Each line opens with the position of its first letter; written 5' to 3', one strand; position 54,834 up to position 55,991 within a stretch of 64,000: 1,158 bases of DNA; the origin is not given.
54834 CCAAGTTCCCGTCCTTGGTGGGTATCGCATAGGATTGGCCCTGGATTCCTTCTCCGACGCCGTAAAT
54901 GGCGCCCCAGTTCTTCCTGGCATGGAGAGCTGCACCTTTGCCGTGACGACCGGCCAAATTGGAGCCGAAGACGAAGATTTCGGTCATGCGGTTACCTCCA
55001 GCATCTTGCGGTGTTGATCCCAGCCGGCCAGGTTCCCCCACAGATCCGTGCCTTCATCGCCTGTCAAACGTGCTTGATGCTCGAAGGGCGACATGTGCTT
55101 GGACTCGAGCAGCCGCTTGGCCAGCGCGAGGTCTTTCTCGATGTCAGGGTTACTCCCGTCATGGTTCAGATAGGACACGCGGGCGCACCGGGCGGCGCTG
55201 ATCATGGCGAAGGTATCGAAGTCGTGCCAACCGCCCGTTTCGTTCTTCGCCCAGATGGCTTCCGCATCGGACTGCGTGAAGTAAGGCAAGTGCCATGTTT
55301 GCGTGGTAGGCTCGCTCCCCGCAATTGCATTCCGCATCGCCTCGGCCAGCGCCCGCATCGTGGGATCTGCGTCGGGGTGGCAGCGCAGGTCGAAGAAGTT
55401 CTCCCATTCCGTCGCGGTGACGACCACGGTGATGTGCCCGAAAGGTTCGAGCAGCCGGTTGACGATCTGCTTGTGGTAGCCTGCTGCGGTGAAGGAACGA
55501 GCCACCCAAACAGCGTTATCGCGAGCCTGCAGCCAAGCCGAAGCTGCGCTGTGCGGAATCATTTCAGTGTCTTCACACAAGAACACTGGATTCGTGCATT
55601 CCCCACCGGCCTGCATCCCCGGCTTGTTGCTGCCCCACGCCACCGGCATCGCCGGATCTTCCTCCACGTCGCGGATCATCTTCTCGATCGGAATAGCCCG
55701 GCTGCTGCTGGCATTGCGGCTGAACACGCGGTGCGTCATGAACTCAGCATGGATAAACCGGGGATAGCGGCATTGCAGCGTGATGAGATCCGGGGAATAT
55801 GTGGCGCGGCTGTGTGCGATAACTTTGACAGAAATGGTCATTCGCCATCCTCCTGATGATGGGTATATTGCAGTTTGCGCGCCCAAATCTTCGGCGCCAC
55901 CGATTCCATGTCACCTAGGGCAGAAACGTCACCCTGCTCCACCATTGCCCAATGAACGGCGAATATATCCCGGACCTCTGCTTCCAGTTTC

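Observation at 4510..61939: A terminal short linear motif [S/D/T/N]-F-x-[D/E/S]-L-L recurs on about 12 unrelated proteins across the phage proteome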

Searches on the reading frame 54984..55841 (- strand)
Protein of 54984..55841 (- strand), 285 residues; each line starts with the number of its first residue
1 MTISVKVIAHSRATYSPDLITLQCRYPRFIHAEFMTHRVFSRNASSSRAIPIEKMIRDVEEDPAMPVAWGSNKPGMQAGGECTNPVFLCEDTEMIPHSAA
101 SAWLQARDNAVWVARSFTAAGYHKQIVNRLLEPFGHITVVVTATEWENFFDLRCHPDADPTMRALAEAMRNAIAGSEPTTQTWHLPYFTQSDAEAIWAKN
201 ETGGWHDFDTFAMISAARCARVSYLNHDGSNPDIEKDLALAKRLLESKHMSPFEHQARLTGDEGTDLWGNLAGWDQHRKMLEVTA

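Call 65: search_protein_families(library=pfam, proteins=[window:54984-55841:-], max_evalue=0.01)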
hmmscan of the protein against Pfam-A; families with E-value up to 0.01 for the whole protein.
window:54984-55841:- (285 aa): 1 family
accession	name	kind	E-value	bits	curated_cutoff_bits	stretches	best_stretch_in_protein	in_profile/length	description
PF02511.20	Thy1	-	4.8e-13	49.8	24.8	1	20-174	59-186/191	Thymidylate synthase complementing protein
